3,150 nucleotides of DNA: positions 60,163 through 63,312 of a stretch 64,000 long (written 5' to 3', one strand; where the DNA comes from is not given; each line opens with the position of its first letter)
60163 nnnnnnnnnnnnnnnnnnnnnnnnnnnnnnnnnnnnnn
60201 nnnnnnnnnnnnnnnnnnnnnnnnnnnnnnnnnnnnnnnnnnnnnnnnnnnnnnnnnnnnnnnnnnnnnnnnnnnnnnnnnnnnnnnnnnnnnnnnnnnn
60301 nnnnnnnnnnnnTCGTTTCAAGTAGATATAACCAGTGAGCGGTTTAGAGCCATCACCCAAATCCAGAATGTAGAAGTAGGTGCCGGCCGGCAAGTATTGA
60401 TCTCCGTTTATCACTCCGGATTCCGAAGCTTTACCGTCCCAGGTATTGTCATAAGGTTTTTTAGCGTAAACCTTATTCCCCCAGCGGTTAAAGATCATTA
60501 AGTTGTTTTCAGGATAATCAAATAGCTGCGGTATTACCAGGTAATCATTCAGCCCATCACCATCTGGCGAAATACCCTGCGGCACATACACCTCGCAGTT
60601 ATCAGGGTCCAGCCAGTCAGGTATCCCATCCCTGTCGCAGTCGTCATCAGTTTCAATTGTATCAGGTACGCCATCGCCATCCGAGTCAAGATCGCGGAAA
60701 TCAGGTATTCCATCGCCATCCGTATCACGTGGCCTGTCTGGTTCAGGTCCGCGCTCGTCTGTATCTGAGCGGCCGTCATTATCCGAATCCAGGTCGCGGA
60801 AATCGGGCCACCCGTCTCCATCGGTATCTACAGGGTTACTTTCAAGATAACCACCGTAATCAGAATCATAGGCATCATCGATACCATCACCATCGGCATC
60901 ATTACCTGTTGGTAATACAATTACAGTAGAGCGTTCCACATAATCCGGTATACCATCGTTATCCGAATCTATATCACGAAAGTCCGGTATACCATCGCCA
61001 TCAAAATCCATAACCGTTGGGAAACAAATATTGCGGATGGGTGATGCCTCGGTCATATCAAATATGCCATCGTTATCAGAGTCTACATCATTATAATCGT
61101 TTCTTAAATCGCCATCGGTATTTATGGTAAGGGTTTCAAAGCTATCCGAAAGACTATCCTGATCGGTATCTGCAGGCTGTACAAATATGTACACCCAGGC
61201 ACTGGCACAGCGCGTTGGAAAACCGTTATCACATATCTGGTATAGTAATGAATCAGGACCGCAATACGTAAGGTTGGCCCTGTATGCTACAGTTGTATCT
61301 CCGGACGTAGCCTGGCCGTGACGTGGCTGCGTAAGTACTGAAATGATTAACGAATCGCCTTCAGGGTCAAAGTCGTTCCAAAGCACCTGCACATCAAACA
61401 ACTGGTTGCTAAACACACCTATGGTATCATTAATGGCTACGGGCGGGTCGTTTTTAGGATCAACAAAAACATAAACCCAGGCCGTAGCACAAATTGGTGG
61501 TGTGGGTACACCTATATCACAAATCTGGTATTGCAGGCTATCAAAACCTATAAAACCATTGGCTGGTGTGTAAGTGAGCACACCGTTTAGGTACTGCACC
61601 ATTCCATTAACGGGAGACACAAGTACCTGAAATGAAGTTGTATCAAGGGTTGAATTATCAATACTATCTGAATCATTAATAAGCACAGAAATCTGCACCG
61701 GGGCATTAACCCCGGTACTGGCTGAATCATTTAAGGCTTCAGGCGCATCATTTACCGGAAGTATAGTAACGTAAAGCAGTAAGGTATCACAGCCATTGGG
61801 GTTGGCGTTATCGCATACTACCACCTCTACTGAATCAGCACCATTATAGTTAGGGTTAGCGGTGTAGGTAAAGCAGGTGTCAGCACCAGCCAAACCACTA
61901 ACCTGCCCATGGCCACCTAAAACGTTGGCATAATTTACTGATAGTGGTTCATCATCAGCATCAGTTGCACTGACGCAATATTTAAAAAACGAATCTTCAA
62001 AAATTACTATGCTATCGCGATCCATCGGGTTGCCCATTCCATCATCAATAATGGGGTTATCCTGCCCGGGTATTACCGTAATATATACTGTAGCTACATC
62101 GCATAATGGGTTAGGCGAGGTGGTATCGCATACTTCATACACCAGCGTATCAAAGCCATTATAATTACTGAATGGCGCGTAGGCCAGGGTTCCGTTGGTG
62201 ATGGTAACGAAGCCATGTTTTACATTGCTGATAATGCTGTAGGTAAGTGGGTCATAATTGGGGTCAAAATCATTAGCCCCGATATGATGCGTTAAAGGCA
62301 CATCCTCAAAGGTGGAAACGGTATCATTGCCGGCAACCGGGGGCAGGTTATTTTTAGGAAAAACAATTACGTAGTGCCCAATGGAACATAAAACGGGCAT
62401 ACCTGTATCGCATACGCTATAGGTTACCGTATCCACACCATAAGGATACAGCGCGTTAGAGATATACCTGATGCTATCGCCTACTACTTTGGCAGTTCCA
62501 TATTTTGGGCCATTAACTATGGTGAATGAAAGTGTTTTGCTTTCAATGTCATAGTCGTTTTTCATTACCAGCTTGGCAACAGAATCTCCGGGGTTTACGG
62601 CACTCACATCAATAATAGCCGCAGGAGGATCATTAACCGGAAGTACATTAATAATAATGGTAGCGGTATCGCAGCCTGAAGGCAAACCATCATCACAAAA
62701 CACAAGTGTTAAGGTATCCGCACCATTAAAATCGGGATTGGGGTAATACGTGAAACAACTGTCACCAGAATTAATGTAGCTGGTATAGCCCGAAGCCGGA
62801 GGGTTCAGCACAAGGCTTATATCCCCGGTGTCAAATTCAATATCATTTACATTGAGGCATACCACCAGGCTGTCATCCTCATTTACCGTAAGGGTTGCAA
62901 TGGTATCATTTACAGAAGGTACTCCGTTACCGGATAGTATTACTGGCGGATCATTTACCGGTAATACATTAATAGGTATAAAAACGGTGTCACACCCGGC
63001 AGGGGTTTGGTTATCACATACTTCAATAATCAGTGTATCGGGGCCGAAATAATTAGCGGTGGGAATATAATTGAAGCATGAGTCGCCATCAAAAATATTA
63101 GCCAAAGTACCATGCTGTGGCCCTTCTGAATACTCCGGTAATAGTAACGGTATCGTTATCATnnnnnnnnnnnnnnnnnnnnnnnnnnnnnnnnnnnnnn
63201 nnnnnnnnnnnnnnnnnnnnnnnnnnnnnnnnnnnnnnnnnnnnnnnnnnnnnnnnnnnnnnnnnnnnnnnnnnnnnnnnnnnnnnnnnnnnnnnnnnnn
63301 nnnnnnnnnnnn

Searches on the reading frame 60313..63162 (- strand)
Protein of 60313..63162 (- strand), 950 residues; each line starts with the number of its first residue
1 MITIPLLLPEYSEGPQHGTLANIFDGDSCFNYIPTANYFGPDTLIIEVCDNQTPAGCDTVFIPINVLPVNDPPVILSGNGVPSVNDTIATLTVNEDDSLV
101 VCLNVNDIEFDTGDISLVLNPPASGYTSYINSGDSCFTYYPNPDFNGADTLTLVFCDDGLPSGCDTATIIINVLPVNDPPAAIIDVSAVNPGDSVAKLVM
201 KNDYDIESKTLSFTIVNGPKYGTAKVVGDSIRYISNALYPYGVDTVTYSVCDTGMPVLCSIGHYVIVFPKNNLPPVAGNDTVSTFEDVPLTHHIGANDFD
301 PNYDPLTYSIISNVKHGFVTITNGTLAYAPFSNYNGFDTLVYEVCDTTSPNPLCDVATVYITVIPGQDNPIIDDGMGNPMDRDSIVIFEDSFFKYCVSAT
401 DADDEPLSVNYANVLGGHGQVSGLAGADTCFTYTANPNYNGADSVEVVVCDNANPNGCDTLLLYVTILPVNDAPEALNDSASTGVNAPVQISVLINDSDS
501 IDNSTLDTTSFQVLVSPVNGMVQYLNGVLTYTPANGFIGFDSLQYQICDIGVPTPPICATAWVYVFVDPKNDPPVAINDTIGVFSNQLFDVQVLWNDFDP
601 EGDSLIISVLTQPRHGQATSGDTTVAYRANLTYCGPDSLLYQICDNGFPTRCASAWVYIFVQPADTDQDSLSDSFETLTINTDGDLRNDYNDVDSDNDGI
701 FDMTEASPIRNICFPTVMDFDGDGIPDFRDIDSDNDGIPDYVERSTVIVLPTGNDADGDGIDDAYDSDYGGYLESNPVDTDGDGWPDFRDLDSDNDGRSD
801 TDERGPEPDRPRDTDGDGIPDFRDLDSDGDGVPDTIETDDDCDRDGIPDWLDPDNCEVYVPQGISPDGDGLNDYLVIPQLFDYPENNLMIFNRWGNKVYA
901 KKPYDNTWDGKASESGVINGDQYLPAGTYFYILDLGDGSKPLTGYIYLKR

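Call 80: search_protein_families(library=pfam, proteins=[window:60313-63162:-], max_evalue=0.001)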
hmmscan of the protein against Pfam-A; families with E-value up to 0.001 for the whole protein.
window:60313-63162:- (950 aa): 4 families
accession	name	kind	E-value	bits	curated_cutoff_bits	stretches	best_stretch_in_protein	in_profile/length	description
PF17963.7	Big_9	-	3.5e-71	236.6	23.6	6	272-362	1-89/89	Bacterial Ig domain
PF17803.7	Cadherin_4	-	3.6e-45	152.8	25.1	4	563-621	3-64/71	Bacterial cadherin-like domain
PF17892.7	Cadherin_5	-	2.5e-34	117.4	26.5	5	272-348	2-85/98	Cadherin-like domain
PF13585.12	CHU_C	-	1.2e-26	93.1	27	1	860-948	3-86/86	CHU_C Type IX secretion signal domain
